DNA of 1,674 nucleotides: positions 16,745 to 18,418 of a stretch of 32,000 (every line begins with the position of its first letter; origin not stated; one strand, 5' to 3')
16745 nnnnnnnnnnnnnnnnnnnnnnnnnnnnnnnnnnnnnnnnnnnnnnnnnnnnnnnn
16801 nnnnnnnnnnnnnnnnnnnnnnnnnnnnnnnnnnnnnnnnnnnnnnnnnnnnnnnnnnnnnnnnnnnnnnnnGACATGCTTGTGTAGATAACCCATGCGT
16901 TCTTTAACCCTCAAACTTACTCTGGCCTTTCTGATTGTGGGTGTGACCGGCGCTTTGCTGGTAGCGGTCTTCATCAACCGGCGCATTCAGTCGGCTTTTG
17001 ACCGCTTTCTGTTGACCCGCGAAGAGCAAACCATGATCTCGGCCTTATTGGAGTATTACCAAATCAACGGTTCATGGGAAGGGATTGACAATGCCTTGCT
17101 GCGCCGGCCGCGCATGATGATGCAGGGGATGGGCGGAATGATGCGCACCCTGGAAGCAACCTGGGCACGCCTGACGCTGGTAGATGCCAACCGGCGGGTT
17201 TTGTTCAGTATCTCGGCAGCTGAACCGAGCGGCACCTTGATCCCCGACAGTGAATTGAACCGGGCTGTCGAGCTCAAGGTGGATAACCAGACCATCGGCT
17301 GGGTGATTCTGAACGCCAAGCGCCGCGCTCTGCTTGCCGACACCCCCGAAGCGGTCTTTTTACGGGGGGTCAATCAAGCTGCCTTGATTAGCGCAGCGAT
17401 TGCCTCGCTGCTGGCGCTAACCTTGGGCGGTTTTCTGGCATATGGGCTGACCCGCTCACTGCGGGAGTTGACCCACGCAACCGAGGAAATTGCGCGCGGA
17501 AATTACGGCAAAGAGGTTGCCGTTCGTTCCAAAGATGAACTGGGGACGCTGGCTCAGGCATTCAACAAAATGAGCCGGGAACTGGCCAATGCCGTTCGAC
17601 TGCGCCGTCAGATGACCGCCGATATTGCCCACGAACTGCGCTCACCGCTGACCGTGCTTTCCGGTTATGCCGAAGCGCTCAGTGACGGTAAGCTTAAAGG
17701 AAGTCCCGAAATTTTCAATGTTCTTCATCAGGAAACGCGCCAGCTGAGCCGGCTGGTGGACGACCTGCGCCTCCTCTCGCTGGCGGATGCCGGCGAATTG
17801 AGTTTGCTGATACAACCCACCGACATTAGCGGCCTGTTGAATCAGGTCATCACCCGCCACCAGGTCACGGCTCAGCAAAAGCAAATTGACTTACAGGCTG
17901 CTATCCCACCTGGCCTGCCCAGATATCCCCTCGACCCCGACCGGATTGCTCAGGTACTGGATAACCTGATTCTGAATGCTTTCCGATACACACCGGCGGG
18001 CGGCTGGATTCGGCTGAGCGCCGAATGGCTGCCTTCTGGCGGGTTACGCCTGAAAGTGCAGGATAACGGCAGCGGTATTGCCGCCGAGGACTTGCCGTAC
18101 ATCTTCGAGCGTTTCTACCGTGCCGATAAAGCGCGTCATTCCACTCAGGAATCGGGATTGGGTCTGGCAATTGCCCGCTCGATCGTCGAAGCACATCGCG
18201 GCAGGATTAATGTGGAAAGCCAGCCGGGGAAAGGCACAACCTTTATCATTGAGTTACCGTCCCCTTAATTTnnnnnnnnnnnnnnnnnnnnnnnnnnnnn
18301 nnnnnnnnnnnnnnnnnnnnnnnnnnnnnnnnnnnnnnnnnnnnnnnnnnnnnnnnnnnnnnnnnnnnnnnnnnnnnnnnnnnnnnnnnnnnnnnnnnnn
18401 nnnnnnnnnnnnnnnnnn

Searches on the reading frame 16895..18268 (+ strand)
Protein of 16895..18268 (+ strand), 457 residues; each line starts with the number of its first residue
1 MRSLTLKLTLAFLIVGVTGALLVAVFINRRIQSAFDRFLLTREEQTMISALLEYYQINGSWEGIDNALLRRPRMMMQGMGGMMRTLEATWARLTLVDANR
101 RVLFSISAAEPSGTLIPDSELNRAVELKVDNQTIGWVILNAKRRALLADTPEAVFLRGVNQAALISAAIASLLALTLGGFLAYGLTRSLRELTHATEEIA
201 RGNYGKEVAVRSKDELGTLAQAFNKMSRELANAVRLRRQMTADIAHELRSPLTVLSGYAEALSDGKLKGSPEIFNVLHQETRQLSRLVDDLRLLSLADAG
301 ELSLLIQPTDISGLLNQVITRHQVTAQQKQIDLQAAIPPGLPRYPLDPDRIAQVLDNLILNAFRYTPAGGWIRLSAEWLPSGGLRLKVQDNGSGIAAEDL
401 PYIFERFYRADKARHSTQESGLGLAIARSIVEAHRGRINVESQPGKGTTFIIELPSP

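Call 5: search_protein_families(library=pfam, proteins=[window:16895-18268:+], max_evalue=0.01)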
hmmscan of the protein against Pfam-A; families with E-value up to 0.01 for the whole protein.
window:16895-18268:+ (457 aa): 3 families
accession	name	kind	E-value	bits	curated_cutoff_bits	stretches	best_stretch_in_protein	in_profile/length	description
PF02518.31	HATPase_c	-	4.8e-31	107.9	26.4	1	347-456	2-109/111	Histidine kinase-, DNA gyrase B-, and HSP90-like ATPase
PF00512.31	HisKA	-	8.7e-17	61.4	26.9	1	237-300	2-66/66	His Kinase A (phospho-acceptor) domain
PF00672.30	HAMP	-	6.2e-16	58.9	25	1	180-230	1-51/53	HAMP domain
